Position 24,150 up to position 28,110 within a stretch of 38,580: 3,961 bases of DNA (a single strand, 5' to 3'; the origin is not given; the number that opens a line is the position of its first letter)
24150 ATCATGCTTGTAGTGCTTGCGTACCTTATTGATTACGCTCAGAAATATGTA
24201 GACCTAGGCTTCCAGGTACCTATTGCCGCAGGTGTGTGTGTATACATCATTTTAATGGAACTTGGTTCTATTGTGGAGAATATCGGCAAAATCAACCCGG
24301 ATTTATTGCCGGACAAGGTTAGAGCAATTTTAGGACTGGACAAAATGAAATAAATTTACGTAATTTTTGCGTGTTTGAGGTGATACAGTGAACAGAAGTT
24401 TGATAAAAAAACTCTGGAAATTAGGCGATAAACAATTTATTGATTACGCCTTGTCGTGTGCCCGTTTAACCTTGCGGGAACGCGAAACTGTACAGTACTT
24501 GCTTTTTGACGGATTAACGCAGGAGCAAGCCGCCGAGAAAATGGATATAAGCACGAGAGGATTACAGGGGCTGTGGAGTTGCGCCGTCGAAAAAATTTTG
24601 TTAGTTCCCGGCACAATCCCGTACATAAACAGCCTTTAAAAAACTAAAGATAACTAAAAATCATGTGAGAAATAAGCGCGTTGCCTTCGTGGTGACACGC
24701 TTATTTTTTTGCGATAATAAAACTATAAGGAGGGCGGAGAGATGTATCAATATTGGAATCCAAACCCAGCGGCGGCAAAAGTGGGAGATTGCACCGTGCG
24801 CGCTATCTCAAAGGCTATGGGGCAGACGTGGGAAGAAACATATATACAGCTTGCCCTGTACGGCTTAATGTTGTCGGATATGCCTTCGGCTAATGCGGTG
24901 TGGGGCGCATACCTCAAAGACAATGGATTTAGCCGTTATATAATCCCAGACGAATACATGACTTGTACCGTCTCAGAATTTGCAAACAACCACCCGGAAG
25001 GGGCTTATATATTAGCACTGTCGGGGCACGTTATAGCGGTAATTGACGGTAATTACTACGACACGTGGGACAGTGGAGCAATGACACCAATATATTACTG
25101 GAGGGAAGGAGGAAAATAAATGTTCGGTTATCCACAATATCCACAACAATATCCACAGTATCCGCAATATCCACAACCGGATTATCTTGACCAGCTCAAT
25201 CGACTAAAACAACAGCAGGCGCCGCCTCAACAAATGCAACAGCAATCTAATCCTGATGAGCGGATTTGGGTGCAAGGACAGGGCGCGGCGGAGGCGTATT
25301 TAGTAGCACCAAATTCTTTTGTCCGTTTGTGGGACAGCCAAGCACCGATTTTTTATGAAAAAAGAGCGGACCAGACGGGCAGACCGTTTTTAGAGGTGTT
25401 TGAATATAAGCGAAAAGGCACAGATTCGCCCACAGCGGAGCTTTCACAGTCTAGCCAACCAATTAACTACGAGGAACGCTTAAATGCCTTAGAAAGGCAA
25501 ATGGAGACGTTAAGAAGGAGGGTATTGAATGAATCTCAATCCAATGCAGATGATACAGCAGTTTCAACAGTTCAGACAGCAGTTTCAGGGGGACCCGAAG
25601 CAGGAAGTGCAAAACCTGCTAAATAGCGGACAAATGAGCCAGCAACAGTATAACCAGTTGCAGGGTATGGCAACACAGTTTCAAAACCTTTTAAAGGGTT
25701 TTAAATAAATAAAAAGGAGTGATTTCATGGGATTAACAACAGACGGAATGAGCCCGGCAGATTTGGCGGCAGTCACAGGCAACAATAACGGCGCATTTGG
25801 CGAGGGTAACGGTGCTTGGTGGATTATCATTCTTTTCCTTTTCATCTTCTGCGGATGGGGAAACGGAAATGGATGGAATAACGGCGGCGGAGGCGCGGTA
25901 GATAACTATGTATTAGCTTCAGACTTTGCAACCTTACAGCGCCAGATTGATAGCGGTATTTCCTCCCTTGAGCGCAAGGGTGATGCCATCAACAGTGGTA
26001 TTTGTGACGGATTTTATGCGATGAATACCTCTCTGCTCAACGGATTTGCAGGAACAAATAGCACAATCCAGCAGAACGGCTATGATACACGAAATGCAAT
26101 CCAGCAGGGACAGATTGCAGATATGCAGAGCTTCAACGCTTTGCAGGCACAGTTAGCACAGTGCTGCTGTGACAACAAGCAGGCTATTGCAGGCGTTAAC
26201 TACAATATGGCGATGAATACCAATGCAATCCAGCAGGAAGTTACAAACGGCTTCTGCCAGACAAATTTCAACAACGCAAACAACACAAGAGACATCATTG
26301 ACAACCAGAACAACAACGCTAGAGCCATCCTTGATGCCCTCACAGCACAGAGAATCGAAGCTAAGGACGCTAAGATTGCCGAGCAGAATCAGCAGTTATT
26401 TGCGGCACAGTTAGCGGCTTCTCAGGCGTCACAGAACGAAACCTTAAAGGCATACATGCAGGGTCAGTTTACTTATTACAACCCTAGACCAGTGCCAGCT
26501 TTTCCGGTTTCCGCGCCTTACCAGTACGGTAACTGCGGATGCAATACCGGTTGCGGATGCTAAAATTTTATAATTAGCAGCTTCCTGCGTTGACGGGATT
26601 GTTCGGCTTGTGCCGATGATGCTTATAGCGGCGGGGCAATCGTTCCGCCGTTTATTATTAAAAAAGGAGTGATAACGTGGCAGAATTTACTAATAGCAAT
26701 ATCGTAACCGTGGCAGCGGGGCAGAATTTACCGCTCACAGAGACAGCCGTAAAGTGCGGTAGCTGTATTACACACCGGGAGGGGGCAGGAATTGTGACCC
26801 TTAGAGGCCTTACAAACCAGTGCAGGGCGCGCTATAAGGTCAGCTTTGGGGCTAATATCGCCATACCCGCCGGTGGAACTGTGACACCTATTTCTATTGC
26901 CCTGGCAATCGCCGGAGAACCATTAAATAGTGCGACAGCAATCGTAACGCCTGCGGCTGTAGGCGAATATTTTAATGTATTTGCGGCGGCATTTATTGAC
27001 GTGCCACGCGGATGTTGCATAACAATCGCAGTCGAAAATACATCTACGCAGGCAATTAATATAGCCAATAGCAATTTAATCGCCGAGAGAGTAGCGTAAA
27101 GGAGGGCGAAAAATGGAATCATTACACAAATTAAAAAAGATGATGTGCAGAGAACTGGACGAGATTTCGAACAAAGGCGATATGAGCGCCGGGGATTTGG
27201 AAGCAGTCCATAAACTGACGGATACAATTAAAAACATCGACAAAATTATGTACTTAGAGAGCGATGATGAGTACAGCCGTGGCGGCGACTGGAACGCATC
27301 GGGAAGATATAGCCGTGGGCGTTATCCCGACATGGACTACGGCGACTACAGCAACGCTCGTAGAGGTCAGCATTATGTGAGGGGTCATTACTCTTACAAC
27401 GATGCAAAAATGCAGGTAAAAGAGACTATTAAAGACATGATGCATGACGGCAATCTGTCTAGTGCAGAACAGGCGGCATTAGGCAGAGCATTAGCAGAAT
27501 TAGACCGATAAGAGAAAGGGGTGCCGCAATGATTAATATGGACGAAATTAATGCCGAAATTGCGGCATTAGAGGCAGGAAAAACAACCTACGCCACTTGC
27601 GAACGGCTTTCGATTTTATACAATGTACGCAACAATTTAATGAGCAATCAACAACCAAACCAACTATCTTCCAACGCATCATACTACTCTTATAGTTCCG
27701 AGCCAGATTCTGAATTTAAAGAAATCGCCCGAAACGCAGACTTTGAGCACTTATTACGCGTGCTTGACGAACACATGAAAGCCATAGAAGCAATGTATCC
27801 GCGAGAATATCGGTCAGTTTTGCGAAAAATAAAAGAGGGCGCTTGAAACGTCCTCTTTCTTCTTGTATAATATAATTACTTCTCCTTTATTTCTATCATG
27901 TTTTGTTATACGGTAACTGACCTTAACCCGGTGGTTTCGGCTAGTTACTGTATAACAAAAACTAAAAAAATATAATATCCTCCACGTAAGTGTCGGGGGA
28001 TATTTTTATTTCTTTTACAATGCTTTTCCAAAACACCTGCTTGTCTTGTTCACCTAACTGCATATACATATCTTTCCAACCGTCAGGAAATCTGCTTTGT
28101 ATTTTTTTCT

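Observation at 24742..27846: Terminator-bounded cargo cassette at the prophage end encodes low-complexity, Cys-rich, spore-surface-like proteins with no recognisable phage role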

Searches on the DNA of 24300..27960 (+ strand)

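Call 5: search_dna_similar(query=window:24300-27960:+, collection=phages, mode=distant, max_rows=30)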
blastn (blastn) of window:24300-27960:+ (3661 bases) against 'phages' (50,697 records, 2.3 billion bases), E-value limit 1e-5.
Records with a match: 11; places in all: 12; records where one place covers at least 80% of the query: 1.
Best place of each record, by identity: 95-99% 2; 60-80% 9.
By first word of the organism name: Bacteriophage 10; Dulem 1.
By host as written in the record: - 10; Propithecus coquereli 1.
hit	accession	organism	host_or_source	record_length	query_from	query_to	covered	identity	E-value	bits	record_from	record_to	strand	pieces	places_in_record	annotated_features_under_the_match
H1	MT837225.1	Bacteriophage sp.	human fecal samples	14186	1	3661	93%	95.3%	0e+0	5404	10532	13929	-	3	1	record has no annotation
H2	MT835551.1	Bacteriophage sp.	human fecal samples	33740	1992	2805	22%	66.2%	1e-44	189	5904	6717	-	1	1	record has no annotation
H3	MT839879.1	Bacteriophage sp.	human fecal samples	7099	1980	2800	17%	71.9%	3e-39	331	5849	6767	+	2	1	record has no annotation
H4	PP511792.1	Dulem virus 33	Propithecus coquereli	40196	2463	2948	13%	65.9%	3e-20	107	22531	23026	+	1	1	hypothetical protein (x2)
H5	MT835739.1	Bacteriophage sp.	human fecal samples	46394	1512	1934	12%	65.8%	2e-16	95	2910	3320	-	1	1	record has no annotation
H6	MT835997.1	Bacteriophage sp.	human fecal samples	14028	1242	1934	11%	69.6%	1e-12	159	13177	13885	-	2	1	record has no annotation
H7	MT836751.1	Bacteriophage sp.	human fecal samples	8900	1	282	8%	96.5%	1e-127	464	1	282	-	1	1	record has no annotation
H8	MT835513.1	Bacteriophage sp.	human fecal samples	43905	1245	1753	9%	70.1%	7e-10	140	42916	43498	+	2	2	record has no annotation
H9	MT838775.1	Bacteriophage sp.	human fecal samples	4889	1689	1934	7%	68.4%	3e-14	88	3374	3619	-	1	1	record has no annotation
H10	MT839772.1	Bacteriophage sp.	human fecal samples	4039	1242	1408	5%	69.6%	1e-7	67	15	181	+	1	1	record has no annotation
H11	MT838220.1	Bacteriophage sp.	human fecal samples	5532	1497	1573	2%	79.2%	3e-7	64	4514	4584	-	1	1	record has no annotation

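Call 73: build_rna_model(alignment_id=A9, structure=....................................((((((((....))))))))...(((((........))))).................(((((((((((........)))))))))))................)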
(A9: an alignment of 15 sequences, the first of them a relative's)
Model R1 built from alignment A9 (15 sequences, 140 columns); structure: as given.
model positions 105; base pairs 24; branch points 2; effective number of sequences 3.3; information 0.59 bits per position. Calibrated on 0.2 Mb of random sequence (short: E-values are rough).
structure used (alignment columns):
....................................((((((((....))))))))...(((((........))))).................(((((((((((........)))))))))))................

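Call 74: search_with_rna_model(model_id=R1, sources=[window, L001, L002, L003, L005, L006, L007, L008, L009, L010, L011, L012, L013, L014, L015, L017, L018, L019, L020, L021, L022, L023, L024, L025, L026, L027, L028, L029, L030, L031, L032, L033, L034, L035, L036, L037, L038, L039, L040, L041, L042, L043, L044, L045, L046, L047, L052, L053, L054], max_evalue=0.01, make_alignment=true)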
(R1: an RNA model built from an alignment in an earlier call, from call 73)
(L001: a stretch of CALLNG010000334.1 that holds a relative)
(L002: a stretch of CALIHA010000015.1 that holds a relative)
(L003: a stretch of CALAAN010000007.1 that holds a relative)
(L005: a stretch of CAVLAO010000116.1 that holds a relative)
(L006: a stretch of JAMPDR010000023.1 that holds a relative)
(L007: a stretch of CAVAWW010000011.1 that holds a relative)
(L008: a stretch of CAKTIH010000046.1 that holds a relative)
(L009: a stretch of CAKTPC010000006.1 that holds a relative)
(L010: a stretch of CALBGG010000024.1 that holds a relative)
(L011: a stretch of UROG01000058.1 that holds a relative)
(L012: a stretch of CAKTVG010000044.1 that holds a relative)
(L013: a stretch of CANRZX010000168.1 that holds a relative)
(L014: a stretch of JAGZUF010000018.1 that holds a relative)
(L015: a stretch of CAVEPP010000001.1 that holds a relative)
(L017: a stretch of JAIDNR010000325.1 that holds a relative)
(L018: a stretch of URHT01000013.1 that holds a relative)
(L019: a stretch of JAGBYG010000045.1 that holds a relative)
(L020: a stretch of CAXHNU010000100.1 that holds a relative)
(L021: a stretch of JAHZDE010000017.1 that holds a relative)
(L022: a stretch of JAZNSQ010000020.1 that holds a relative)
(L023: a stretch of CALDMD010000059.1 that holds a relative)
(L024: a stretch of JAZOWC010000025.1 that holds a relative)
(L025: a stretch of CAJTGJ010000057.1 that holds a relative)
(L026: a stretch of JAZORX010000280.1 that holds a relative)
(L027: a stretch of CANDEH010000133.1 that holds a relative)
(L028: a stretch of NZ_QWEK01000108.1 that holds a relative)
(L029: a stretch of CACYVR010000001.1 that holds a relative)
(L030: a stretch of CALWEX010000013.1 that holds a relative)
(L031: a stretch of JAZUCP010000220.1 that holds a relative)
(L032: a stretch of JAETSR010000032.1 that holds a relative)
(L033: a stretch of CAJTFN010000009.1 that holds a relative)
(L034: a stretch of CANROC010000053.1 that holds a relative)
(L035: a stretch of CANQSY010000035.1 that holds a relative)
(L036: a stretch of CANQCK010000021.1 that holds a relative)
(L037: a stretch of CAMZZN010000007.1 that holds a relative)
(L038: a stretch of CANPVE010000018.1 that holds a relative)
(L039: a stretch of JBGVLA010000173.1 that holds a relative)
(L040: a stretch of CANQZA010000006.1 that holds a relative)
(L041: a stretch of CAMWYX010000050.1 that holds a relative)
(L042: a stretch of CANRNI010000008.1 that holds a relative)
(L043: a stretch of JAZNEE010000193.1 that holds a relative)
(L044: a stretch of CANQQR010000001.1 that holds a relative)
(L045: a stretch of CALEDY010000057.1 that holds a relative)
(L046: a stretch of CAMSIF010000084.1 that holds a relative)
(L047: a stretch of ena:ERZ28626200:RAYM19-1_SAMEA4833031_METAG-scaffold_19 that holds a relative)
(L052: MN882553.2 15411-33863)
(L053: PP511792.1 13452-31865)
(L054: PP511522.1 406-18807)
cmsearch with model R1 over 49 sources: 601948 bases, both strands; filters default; matches with E-value up to 0.01: 46.
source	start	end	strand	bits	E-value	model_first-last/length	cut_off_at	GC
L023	4850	4955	+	97.9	1.2e-24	1-105/105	no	0.57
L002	7862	7966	+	95.1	7.6e-24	1-105/105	no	0.5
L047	9862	9966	+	95.1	7.6e-24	1-105/105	no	0.5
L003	4408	4510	+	93.9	1.7e-23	1-105/105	no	0.55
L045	7627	7731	+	92.5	4.1e-23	1-105/105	no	0.5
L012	4012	4129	+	89.6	2.8e-22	1-105/105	no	0.49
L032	4072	4182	+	85.9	3.3e-21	1-105/105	no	0.45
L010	7884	7989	+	84.6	7.7e-21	1-105/105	no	0.46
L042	5232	5345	+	83.6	1.5e-20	1-105/105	no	0.39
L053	8883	8988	+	83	2.2e-20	1-105/105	no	0.52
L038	7881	7992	+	80.6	1.1e-19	1-105/105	no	0.37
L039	6900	7002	+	80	1.6e-19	1-105/105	no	0.45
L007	7677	7781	+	78.3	5e-19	1-105/105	no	0.42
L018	3976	4093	+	77.4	9e-19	1-105/105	no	0.53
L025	3575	3679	+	75.9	2.4e-18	1-105/105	no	0.56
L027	513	616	+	75.6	2.9e-18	1-105/105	no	0.55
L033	7488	7590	+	75.4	3.3e-18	1-105/105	no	0.5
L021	7888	7988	+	71.2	5.3e-17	1-105/105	no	0.5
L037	7875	7988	+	70.9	6.3e-17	1-105/105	no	0.4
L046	73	176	+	68.7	2.8e-16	1-105/105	no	0.49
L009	7887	7990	+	65.6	2.2e-15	1-105/105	no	0.5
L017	2023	2129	+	64.7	3.9e-15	1-105/105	no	0.32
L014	7885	7983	+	64.6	4.2e-15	1-105/105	no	0.48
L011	3325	3428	+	64.6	4.3e-15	1-105/105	no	0.48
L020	4355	4461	+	64.4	4.8e-15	1-105/105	no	0.4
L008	3843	3946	+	63.9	6.6e-15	1-105/105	no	0.49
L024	2048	2154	+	63.2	1.1e-14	1-105/105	no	0.5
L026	4835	4941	+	63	1.2e-14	1-105/105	no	0.4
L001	4066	4167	+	62.1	2.2e-14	1-105/105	no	0.44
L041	3839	3953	+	60.6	6e-14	1-105/105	no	0.4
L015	7690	7792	+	60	8.8e-14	1-105/105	no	0.5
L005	2551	2648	+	55.1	2.2e-12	1-105/105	no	0.47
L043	3056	3165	+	47.9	2.5e-10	1-105/105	no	0.35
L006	4157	4263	+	39.7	5.7e-08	1-105/105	no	0.38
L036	3382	3484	+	35.7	8.2e-07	1-105/105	no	0.43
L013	2186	2312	+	33.3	3.9e-06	1-105/105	no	0.53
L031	7894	7991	+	33.2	4.1e-06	1-105/105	no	0.43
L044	6049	6164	+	31.8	1.1e-05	1-105/105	no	0.3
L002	7917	8007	-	30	3.5e-05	1-105/105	no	0.47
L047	9917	10007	-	30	3.5e-05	1-105/105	no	0.47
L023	4906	4998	-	28.5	9.2e-05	1-105/105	no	0.51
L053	8938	9045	-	24.2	0.0016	1-105/105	no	0.47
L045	7682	7767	-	22.9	0.004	1-105/105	no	0.49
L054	8866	8987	+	22.2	0.0061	1-105/105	no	0.39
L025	3628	3714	-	21.8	0.0081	1-105/105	no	0.49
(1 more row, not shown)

Alignment A10: 46 matches aligned to the model, 192 columns, each read 5' to 3' on its own strand. Consensus structure (alignment columns), stored with it:
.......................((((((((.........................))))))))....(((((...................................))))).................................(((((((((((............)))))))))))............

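Call 77: search_with_rna_model(model_id=R1, sources=[window, L002, L003, L005, L006, L007, L008, L009, L010, L012, L013, L014, L015, L017, L018, L020, L021, L023, L024, L025, L026, L027, L031, L032, L033, L036, L037, L038, L039, L041, L042, L043, L045, L046, L053], max_evalue=0.00001, make_alignment=true)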
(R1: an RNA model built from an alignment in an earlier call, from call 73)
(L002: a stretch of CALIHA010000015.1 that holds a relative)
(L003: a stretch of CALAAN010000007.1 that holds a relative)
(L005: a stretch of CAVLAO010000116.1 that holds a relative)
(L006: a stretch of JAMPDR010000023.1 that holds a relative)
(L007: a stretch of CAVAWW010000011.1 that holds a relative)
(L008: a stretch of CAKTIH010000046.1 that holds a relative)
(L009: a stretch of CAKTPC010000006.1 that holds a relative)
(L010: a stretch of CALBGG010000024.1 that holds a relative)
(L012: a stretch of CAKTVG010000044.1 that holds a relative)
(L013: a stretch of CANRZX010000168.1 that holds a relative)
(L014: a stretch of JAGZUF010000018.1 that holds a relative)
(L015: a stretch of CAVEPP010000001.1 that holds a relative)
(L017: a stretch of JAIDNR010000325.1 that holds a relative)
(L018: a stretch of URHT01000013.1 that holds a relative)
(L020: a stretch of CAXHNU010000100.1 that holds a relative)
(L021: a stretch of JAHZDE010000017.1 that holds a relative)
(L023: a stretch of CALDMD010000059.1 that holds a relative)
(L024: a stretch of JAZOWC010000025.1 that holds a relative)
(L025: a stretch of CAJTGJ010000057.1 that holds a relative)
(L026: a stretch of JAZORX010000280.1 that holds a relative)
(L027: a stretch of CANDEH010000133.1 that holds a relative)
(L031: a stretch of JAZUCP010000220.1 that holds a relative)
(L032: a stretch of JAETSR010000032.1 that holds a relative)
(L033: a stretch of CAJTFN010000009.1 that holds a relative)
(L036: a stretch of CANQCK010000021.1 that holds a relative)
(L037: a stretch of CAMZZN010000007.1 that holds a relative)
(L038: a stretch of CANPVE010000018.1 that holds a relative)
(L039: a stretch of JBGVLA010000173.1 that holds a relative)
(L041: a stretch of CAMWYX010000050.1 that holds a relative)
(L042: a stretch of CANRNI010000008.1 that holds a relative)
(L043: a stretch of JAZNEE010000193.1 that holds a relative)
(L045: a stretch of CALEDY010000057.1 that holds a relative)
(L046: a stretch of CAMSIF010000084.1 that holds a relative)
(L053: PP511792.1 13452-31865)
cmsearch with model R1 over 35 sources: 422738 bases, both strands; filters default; matches with E-value up to 0.00001: 35.
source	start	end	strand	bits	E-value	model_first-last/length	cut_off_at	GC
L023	4850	4955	+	97.9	8.3e-25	1-105/105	no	0.57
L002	7862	7966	+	95.1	5.3e-24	1-105/105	no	0.5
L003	4408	4510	+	93.9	1.2e-23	1-105/105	no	0.55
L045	7627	7731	+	92.5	2.9e-23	1-105/105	no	0.5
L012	4012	4129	+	89.6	2e-22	1-105/105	no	0.49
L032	4072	4182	+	85.9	2.3e-21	1-105/105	no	0.45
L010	7884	7989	+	84.6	5.4e-21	1-105/105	no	0.46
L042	5232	5345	+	83.6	1e-20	1-105/105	no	0.39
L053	8883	8988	+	83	1.6e-20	1-105/105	no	0.52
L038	7881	7992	+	80.6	7.7e-20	1-105/105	no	0.37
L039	6900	7002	+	80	1.1e-19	1-105/105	no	0.45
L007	7677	7781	+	78.3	3.5e-19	1-105/105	no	0.42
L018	3976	4093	+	77.4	6.3e-19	1-105/105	no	0.53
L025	3575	3679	+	75.9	1.7e-18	1-105/105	no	0.56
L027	513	616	+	75.6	2e-18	1-105/105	no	0.55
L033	7488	7590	+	75.4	2.3e-18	1-105/105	no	0.5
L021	7888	7988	+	71.2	3.8e-17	1-105/105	no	0.5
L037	7875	7988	+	70.9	4.4e-17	1-105/105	no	0.4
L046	73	176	+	68.7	2e-16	1-105/105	no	0.49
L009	7887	7990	+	65.6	1.5e-15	1-105/105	no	0.5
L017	2023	2129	+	64.7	2.8e-15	1-105/105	no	0.32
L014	7885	7983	+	64.6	3e-15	1-105/105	no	0.48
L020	4355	4461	+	64.4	3.4e-15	1-105/105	no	0.4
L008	3843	3946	+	63.9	4.6e-15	1-105/105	no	0.49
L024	2048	2154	+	63.2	7.5e-15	1-105/105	no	0.5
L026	4835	4941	+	63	8.4e-15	1-105/105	no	0.4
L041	3839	3953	+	60.6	4.2e-14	1-105/105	no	0.4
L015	7690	7792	+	60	6.2e-14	1-105/105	no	0.5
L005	2551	2648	+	55.1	1.6e-12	1-105/105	no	0.47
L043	3056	3165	+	47.9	1.8e-10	1-105/105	no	0.35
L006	4157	4263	+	39.7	4e-08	1-105/105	no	0.38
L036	3382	3484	+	35.7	5.8e-07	1-105/105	no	0.43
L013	2186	2312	+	33.3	2.8e-06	1-105/105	no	0.53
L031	7894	7991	+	33.2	2.9e-06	1-105/105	no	0.43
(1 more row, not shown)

Alignment A11: 35 matches aligned to the model, 158 columns, each read 5' to 3' on its own strand. Consensus structure (alignment columns), stored with it:
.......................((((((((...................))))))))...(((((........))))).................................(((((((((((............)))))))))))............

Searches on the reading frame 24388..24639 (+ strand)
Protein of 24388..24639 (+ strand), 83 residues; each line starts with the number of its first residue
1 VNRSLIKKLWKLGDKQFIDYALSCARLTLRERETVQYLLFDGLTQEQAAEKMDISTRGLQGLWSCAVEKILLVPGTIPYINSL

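Call 3: search_protein_families(library=pfam, proteins=[window:24388-24639:+], max_evalue=1)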
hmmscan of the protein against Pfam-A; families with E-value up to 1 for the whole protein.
window:24388-24639:+ (83 aa): 6 families
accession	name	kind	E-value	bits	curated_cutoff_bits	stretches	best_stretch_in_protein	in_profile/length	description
PF04545.22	Sigma70_r4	-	0.00021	21.1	24.1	1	25-56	3-34/50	Sigma-70, region 4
PF08281.18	Sigma70_r4_2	-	0.0025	17.9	25.7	1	25-57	9-41/54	Sigma-70, region 4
PF02001.22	DUF134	-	0.0089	17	27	1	26-70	34-78/98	Protein of unknown function DUF134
PF07638.17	Sigma70_ECF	-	0.011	16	21.1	1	27-68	136-177/185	ECF sigma factor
PF00196.25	GerE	-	0.013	15.5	23.5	1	26-57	2-32/57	Bacterial regulatory proteins, luxR family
PF01381.28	HTH_3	-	0.067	13.7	23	1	42-60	9-27/55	Helix-turn-helix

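Call 4: search_protein_families(library=phrogs, proteins=[window:24388-24639:+], max_evalue=1)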
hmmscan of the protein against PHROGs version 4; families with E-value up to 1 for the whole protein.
window:24388-24639:+ (83 aa): 8 families
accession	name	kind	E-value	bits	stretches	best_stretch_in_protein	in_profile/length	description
phrog_3512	-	transcription regulation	8.9e-05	23.7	1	18-79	57-118/130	sigma factor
phrog_1190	-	transcription regulation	0.00015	22.6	1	14-70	101-155/167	RNA polymerase sigma factor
phrog_1740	-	transcription regulation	0.0068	15.9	1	17-59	159-201/567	RNA polymerase sigma factor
phrog_36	-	transcription regulation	0.017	15.7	1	8-57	123-170/220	transcriptional regulator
phrog_6831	-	transcription regulation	0.048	14.7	1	31-55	7-31/68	transcriptional regulator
phrog_26230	-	unknown function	0.073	14.5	1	29-70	65-108/125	-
phrog_35276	-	unknown function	0.18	13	1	15-42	38-64/75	-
phrog_7624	-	unknown function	0.33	12.3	1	40-65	22-47/63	-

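Call 13: search_protein_families(library=ncbifam, proteins=[window:24388-24639:+], max_evalue=1)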
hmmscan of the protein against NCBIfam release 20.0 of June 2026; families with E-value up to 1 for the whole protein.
window:24388-24639:+ (83 aa): 12 families
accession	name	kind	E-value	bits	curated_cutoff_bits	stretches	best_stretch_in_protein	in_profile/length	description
TIGR02937.1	sigma70-ECF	superfamily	0.0012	18.5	42.9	1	25-70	116-161/165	sigma-70 family RNA polymerase sigma factor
NF005514.0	PRK07122.1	subfamily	0.0023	17.1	372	1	25-56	214-245/264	RNA polymerase sigma factor SigF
NF004113.0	PRK05602.1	equivalog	0.0037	16.9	208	1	21-64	150-191/211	RNA polymerase sigma factor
NF003257.0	PRK04217.1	equivalog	0.0039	17.3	115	1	27-68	43-84/110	hypothetical protein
TIGR02984.1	Sig-70_plancto1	subfamily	0.0051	16.4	183.75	1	24-70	138-184/189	RNA polymerase sigma-70 factor, Planctomycetaceae-specific subfamily 1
TIGR02999.1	Sig-70_X6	subfamily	0.0077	16.1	126.15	1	25-66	133-174/183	ECF-type sigma factor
TIGR02980.1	SigBFG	subfamily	0.023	14.4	234.35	1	25-56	177-208/227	SigB/SigF/SigG family RNA polymerase sigma factor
NF005385.0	PRK06930.1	subfamily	0.025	14.3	136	1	14-70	104-158/170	positive control sigma-like factor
NF006071.0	PRK08215.1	equivalog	0.05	13.2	372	1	24-69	207-252/258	RNA polymerase sporulation sigma factor SigG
NF003057.0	PRK03975.1-5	subfamily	0.053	13.2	168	1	27-82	6-60/134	putative transcriptional regulator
NF052366.1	photon_PedR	equivalog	0.12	12.5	120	1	27-60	3-35/74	photosynthetic electron transport-dependent transcriptional regulator PedR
NF040522.1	VC1465_fam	subfamily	0.16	12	70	1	42-64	9-30/111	VC1465 family Xer recombination activation factor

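Call 69: search_protein_families(library=padloc, proteins=[window:24388-24639:+], max_evalue=0.1)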
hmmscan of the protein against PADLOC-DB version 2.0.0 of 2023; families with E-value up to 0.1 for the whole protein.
window:24388-24639:+ (83 aa): 1 family
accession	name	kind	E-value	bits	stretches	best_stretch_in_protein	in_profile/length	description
PDLC04798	PDC-S02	-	0.045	11.8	0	47-81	125-159/222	-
